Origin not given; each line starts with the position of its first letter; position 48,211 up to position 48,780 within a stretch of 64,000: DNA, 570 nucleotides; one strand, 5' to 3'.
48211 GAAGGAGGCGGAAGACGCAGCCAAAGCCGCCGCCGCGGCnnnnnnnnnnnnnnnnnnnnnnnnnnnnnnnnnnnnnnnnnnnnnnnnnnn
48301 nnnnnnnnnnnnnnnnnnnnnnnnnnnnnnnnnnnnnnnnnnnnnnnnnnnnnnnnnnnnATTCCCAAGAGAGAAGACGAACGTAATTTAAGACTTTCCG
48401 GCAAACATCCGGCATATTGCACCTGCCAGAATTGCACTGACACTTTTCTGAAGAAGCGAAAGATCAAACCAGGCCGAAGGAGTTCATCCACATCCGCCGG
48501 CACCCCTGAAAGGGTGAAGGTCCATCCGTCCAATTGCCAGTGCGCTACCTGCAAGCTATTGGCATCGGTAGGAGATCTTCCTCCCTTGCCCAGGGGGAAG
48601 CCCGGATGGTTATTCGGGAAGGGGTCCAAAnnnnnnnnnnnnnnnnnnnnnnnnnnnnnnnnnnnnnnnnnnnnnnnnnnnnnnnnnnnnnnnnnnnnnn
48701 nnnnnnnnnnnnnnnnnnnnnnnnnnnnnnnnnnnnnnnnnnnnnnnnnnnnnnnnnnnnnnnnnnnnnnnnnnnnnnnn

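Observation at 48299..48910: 612-bp non-coding insertion splitting nuoI from nuoJ, carrying a nested palindromic REP/MITE-like element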

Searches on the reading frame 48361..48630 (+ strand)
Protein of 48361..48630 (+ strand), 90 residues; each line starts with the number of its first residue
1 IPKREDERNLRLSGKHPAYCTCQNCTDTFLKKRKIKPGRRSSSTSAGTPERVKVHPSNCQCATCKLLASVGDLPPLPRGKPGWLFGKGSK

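Call 39: predict_structure(alignment_id=A2)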
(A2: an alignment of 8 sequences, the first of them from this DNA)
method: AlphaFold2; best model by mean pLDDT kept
length: 90 residues; sequences in the alignment: 8
mean_pLDDT: 53.4   pTM: 0.23
mean pLDDT of the five models: 53.4, 52.5, 51.1, 50.3, 47.0
residues with pLDDT >= 90: 0; 70-90: 3; 50-70: 45; < 50: 42
segments of 3 or more residues with pLDDT < 50: 1-3, 5-7, 9-19, 39-51, 79-83, 85-90
pLDDT, mean of each block of 10 residues (from residue 1): 47 46 61 62 42 61 66 51 44
secondary structure, 60 per line:
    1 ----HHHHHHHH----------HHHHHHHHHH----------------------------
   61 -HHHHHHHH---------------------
elements in order: H5-12 H23-32 H62-69

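Call 40: search_solved_structures(query=A2, max_evalue=10)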
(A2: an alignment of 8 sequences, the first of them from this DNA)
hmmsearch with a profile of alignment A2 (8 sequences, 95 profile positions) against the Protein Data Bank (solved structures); distinct sequences matched with E-value up to 10: 3.
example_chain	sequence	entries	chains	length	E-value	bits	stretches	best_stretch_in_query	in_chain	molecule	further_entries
3a9f_A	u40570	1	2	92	0.41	13.9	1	61-94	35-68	Cytochrome c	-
7uea_C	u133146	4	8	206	1.7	11.9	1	61-94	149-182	Cytochrome c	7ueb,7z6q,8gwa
1ubd_C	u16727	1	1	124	3.9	10.7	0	17-45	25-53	PROTEIN (YY1 ZINC FINGER DOMAIN)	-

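Call 41: search_protein_families(library=ncbifam, proteins=[window:48361-48630:+], max_evalue=1)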
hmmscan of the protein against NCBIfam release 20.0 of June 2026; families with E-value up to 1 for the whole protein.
seq(90 aa): 0 families

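Call 42: search_protein_representatives(alignment_id=A2)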
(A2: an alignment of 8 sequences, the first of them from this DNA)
Query: 8 sequences, 95 profile positions. Proteins with E-value up to 0.001 (for the whole library): 25; up to 1e-10: 11; up to 1e-30: 3. The best 25 are listed.
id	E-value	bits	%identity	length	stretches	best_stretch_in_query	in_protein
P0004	9.8e-43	160.2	-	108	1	3-94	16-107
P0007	8.1e-37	141.2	-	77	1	19-94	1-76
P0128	4.4e-32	126.0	-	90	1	8-93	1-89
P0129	1.5e-28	114.7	-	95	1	8-93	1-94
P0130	2.3e-26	107.7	-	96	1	8-93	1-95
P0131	4.0e-22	94.1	-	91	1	8-93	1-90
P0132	6.2e-18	80.6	-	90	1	8-93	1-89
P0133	4.2e-16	74.8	-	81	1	26-93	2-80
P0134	2.1e-13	66.2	-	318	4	13-39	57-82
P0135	2.7e-13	65.8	-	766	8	23-74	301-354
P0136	7.4e-11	58.0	-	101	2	11-48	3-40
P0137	7.2e-09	51.6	-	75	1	58-94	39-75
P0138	1.7e-07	47.2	-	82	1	8-79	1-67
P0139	2.6e-07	46.6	-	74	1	8-61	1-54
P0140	2.7e-07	46.6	-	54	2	8-45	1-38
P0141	3.0e-06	43.2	-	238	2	8-73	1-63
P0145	3.4e-05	39.8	-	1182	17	32-59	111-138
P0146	4.8e-05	39.3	-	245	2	8-73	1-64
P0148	2.1e-04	37.3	-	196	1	19-58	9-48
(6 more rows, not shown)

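Call 56: search_protein_families(library=pfam, proteins=[P0134, P0135, P0141, P0145, P0146, P0148], max_evalue=0.01)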
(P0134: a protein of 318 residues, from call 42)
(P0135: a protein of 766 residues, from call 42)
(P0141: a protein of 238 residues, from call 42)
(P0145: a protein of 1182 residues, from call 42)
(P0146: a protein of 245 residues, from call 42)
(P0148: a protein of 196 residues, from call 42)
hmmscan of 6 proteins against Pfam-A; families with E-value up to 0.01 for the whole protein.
P0134 (318 aa): 3 families
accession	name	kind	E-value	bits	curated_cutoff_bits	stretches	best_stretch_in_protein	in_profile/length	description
PF04615.18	Utp14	-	0.00023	20.3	30.2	1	85-271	342-521/731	Utp14 protein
PF23722.1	Beta-sand_DEX1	-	0.00047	21.1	27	0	163-204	7-49/99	DEX1 beta-sandwich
PF18973.5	CBL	-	0.00075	19.5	25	0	185-203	28-43/48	Putative Chitin binding like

P0135 (766 aa): 7 families
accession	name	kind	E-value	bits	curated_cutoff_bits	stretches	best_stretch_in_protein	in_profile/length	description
PF04783.17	DUF630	-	5.6e-08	33.2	27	0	33-55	19-41/59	Protein of unknown function (DUF630)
PF00467.35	KOW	-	1.7e-06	28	22.3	0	28-38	10-20/32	KOW motif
PF02995.22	DUF229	-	3.1e-06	26.6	25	0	32-50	200-218/496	Protein of unknown function (DUF229)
PF25126.1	DUF7818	-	0.00048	20.4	27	0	23-37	26-40/44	Domain of unknown function (DUF7818)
PF06623.16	MHC_I_C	-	0.0007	19.7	20.4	0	43-52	4-13/28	MHC_I C-terminus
PF01753.24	zf-MYND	-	0.0025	18.3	22.7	0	63-74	15-26/39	MYND finger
PF01176.25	eIF-1a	-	0.0069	16.4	30.2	0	23-40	47-64/64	Translation initiation factor 1A / IF-1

P0141 (238 aa): 1 family
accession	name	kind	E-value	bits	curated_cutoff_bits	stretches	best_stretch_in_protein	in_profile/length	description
PF21002.2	TMEM106_N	-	0.0014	19.6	24.5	0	45-67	48-70/91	Transmembrane protein 106 N-terminal region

P0145 (1182 aa): 2 families
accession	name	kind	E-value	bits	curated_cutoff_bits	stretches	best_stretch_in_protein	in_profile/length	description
PF06133.16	Com_YlbF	-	9e-15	55.5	23.9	0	823-910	4-84/105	Control of competence regulator ComK, YlbF/YmcA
PF18084.6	ARTD15_N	-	0.0019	18.7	26.3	0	870-924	24-75/80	ARTD15 N-terminal domain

P0146 (245 aa): 1 family
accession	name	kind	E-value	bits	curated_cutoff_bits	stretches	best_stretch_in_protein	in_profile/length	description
PF04145.20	Ctr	-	0.0029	18.6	25.3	1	63-206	36-135/151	Ctr copper transporter family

P0148 (196 aa): 0 families
